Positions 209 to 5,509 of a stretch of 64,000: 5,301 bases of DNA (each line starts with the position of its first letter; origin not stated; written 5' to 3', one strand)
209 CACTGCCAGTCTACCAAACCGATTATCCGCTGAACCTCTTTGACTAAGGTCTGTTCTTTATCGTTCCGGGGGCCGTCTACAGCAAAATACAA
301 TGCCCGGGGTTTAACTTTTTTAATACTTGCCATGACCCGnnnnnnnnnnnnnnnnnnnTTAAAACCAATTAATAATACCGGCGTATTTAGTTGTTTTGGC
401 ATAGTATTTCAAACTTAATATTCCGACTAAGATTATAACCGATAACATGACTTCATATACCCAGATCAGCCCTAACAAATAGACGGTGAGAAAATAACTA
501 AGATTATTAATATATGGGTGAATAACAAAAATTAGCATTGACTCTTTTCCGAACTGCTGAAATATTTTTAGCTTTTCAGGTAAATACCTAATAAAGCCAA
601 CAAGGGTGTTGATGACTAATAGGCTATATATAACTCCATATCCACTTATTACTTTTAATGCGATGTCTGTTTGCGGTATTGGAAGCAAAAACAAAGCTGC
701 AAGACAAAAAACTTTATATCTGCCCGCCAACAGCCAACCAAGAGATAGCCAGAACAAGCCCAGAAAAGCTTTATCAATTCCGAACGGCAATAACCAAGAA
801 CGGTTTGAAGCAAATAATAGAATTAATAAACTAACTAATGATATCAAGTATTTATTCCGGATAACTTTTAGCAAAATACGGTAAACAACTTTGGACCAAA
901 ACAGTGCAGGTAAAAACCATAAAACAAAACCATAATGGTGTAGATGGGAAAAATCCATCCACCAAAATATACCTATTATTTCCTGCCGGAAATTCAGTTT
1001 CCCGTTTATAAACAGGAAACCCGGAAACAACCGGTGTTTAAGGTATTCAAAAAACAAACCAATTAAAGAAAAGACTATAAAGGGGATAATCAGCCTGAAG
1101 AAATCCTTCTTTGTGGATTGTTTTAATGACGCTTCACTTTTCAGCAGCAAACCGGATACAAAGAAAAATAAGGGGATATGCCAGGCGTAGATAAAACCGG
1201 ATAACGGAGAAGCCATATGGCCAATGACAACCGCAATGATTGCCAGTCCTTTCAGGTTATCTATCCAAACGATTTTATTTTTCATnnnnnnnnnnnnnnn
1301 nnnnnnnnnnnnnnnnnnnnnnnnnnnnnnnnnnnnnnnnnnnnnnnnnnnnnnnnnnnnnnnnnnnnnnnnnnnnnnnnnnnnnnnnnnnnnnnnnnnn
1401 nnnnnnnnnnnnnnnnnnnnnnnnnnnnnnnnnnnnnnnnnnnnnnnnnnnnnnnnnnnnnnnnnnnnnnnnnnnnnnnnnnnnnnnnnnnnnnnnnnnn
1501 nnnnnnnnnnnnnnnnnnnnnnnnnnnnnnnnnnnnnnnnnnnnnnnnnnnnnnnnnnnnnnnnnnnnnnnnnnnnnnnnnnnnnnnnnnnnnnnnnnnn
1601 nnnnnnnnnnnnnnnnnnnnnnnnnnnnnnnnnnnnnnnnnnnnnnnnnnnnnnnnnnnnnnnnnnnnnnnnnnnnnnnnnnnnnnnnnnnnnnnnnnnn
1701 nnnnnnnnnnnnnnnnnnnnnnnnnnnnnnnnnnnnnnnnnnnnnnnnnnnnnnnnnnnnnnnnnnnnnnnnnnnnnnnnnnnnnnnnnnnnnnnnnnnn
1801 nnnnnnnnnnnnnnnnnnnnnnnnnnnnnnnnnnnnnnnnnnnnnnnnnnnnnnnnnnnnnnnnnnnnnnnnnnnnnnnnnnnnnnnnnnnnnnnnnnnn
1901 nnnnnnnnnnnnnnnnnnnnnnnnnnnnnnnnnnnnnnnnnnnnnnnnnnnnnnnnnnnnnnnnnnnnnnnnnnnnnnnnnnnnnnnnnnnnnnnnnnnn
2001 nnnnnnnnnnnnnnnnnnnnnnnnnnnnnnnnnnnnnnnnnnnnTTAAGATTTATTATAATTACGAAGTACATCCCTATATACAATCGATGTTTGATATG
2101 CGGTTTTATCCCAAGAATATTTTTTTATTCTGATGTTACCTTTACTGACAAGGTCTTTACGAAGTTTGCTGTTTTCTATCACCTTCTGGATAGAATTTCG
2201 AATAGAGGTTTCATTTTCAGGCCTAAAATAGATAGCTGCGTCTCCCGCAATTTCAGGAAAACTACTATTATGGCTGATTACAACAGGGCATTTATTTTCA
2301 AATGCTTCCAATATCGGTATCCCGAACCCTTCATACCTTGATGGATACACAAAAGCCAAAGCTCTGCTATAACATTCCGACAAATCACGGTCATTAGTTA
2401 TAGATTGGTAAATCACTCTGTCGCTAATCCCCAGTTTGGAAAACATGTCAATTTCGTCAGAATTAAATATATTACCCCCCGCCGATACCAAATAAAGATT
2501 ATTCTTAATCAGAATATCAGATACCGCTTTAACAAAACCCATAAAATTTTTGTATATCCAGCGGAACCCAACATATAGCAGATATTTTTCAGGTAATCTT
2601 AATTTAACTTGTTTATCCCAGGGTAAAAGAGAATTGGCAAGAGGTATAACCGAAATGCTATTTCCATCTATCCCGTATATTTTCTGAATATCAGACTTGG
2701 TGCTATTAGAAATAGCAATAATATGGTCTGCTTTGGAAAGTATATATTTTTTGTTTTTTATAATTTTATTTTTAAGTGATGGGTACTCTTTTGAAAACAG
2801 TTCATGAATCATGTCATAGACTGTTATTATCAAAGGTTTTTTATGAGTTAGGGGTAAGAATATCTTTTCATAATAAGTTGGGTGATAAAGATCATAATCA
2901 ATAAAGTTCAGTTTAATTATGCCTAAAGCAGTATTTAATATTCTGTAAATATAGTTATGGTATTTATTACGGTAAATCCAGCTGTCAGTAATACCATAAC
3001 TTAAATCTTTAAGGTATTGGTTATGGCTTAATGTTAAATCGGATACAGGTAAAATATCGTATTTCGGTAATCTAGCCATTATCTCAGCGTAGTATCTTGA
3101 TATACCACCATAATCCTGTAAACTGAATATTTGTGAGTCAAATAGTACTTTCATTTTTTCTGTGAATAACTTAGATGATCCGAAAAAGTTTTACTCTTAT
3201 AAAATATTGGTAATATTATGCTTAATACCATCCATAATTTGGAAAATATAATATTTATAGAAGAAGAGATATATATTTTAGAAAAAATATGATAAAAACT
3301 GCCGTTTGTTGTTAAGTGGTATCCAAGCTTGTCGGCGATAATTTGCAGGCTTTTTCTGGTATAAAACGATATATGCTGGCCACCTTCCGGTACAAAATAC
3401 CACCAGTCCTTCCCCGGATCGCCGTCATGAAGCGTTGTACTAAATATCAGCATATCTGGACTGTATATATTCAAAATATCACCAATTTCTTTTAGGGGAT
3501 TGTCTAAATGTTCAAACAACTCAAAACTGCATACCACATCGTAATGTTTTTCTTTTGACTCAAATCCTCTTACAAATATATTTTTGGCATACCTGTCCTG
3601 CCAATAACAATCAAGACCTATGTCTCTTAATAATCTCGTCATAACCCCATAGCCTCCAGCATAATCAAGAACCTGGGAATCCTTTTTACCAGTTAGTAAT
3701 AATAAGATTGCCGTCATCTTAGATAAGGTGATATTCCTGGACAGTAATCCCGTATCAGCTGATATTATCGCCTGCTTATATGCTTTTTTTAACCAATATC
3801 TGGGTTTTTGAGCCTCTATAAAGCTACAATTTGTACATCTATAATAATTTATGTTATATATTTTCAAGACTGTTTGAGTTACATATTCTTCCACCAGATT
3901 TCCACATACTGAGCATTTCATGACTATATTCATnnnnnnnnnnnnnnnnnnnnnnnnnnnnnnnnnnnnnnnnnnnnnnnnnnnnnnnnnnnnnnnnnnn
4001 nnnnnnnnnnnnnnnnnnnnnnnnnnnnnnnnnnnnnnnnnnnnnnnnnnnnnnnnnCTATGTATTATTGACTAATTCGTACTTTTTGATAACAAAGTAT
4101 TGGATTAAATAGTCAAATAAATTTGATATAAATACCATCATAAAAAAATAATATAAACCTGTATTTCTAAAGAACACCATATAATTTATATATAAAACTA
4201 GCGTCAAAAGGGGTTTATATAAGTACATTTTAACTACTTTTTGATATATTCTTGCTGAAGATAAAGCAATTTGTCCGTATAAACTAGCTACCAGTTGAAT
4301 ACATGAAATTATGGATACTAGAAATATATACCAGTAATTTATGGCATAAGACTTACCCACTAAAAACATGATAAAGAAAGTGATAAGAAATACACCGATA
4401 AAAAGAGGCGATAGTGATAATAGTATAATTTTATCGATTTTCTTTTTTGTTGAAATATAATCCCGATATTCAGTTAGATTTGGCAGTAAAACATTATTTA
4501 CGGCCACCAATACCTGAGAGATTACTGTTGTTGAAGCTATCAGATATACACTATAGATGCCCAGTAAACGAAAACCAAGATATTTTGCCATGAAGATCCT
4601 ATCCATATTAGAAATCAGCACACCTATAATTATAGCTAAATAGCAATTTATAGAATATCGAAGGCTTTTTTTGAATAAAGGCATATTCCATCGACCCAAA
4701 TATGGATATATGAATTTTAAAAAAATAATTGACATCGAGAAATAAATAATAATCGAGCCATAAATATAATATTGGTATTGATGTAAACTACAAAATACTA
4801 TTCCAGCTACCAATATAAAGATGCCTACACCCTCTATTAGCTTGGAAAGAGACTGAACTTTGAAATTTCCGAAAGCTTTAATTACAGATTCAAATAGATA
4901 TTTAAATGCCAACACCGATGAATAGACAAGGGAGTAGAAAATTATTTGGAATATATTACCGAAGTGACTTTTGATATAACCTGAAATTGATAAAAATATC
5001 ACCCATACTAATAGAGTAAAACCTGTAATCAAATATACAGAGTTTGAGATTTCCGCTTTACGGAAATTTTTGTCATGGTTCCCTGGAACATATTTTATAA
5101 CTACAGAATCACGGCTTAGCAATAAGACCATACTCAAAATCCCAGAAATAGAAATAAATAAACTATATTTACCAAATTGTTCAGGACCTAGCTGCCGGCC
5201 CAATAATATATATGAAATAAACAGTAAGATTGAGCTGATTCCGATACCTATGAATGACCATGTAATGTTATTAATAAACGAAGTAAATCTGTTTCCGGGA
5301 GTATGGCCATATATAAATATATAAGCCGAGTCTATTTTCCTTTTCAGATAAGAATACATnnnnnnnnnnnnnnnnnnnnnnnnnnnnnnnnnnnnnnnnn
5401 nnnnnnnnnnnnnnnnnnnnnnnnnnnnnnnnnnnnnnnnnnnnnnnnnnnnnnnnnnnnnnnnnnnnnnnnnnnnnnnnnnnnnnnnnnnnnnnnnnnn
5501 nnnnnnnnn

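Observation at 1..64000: Unusually dense GT-C glycosyltransferase supercluster: about 24 polytopic GT-C-like paralogs in five or more families within 64 kb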

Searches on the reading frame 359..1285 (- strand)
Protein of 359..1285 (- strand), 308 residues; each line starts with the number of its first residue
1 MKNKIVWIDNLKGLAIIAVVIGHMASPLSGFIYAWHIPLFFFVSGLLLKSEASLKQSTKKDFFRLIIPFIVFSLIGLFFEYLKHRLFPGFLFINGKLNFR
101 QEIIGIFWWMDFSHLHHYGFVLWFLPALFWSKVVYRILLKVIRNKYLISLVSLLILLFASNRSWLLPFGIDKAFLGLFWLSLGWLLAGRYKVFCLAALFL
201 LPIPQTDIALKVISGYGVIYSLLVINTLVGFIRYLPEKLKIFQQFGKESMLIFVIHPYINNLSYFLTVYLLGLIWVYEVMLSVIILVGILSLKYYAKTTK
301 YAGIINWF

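Call 6: search_protein_families(library=pfam, max_evalue=0.01, proteins=[window:359-1285:-])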
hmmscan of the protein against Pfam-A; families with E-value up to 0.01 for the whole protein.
window:359-1285:- (308 aa): 1 family
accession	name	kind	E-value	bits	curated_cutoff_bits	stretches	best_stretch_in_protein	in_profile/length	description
PF01757.29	Acyl_transf_3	-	2e-17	63.7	31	1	6-290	2-323/326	Acyltransferase domain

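Call 13: find_encoding_contigs(protein=window:359-1285:-, flank=10000, max_places=3)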
Protein window:359-1285:- (308 aa): 3 contigs read that carry it; 1 place shown.
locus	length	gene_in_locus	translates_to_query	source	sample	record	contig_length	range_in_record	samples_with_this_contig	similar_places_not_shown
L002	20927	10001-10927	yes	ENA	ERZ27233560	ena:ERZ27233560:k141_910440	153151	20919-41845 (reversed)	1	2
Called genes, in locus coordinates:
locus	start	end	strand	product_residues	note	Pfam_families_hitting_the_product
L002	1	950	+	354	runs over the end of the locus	PF13439:Glyco_transf_4 (weak), PF00534:Glycos_transf_1, PF13692:Glyco_trans_1_4, PF20706:GT4-conflict (weak)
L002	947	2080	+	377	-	PF04188:Mannosyl_trans2 (weak)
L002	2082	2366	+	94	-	-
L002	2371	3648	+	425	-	PF01266:DAO, PF01593:Amino_oxidase, PF13450:NAD_binding_8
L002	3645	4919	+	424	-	PF01943:Polysacc_synt, PF13440:Polysacc_synt_3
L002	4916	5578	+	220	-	PF00535:Glycos_transf_2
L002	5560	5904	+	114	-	PF10066:DUF2304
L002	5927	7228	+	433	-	PF01943:Polysacc_synt, PF13440:Polysacc_synt_3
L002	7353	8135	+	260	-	PF13489:Methyltransf_23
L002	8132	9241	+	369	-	PF13439:Glyco_transf_4, PF00534:Glycos_transf_1, PF13692:Glyco_trans_1_4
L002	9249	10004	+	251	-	PF00535:Glycos_transf_2, PF10111:Glyco_tranf_2_2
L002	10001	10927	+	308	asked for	PF01757:Acyl_transf_3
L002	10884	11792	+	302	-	-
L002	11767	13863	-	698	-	-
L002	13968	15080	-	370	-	PF13439:Glyco_transf_4, PF20706:GT4-conflict, PF00534:Glycos_transf_1, PF13692:Glyco_trans_1_4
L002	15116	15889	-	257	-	PF00535:Glycos_transf_2, PF10111:Glyco_tranf_2_2 (faint), PF13641:Glyco_tranf_2_3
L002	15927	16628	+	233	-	-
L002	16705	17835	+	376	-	-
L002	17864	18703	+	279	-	PF00535:Glycos_transf_2, PF10111:Glyco_tranf_2_2 (weak)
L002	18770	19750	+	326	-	PF13439:Glyco_transf_4 (weak), PF00534:Glycos_transf_1, PF13692:Glyco_trans_1_4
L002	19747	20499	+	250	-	PF00535:Glycos_transf_2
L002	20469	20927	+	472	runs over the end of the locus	-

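Call 45: search_protein_families(library=pfam, max_evalue=0.05, proteins=[L002:5560-5904:+, L002:10884-11792:+, L002:11767-13863:-, L002:15927-16628:+, L002:16705-17835:+, L002:2082-2366:+])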
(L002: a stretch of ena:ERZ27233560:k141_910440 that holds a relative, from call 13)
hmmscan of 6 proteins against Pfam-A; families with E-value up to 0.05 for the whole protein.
L002:5560-5904:+ (114 aa): 1 family
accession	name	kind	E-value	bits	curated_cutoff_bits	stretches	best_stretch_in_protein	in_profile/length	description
PF10066.14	DUF2304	-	2.3e-18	66.8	25.5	1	8-107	2-101/106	Uncharacterized conserved protein (DUF2304)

L002:10884-11792:+ (302 aa): 0 families

L002:11767-13863:- (698 aa): 0 families

L002:15927-16628:+ (233 aa): 0 families

L002:16705-17835:+ (376 aa): 0 families

L002:2082-2366:+ (94 aa): 0 families

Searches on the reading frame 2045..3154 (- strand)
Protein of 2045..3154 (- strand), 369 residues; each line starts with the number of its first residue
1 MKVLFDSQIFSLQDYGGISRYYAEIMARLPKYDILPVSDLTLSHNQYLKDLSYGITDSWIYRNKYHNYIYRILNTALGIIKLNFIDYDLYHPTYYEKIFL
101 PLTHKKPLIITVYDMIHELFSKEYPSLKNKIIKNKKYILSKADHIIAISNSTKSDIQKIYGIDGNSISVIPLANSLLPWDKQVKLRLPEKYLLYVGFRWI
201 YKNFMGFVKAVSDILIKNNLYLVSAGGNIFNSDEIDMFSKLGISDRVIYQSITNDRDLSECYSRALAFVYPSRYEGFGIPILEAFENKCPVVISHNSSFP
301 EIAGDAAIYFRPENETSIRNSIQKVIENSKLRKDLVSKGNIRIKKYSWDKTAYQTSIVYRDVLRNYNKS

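Call 7: search_protein_families(library=pfam, max_evalue=0.01, proteins=[window:2045-3154:-])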
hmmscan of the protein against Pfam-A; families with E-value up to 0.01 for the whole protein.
window:2045-3154:- (369 aa): 4 families
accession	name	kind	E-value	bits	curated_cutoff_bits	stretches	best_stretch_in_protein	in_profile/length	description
PF00534.26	Glycos_transf_1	-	5.3e-27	94.9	26.4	1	181-339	7-169/172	Glycosyl transferases group 1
PF13692.12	Glyco_trans_1_4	-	2.4e-18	67.2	27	1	190-328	2-142/142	Glycosyl transferases group 1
PF13439.12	Glyco_transf_4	-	2.1e-10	41.3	28.5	1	16-171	2-163/170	Glycosyltransferase Family 4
PF20706.3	GT4-conflict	-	2.6e-05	23.8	26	1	254-301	271-318/385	Family 4 Glycosyltransferase in conflict systems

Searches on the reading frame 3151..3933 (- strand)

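Call 7: search_protein_families(library=pfam, max_evalue=0.01, proteins=[window:3151-3933:-])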
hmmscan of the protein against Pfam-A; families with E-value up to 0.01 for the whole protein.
window:3151-3933:- (260 aa): 1 family
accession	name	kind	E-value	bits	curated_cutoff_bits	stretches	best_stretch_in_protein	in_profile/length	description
PF13489.12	Methyltransf_23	-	1.2e-22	80.8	27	1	78-208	15-162/164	Methyltransferase domain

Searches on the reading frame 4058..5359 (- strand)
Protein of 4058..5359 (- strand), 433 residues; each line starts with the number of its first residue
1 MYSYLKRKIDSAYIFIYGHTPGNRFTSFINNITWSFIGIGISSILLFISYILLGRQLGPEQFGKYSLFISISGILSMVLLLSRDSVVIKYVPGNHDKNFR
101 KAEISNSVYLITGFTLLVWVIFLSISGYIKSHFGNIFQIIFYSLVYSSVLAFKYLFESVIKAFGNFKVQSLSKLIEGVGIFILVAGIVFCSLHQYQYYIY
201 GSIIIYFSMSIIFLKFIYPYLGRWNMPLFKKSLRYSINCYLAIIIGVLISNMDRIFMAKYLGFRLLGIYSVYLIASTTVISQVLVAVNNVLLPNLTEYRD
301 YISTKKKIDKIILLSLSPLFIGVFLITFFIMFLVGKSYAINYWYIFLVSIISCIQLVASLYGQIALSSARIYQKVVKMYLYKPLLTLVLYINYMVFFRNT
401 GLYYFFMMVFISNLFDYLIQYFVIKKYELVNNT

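Call 6: search_protein_families(library=pfam, max_evalue=0.01, proteins=[window:4058-5359:-])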
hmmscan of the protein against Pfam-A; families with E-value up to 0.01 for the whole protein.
window:4058-5359:- (433 aa): 2 families
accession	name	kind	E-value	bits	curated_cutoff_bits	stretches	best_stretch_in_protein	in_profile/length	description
PF01943.22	Polysacc_synt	-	7.9e-18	65.3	28.2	1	30-297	3-272/274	Polysaccharide biosynthesis protein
PF13440.11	Polysacc_synt_3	-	3.6e-08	33.4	23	1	53-337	2-287/293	Polysaccharide biosynthesis protein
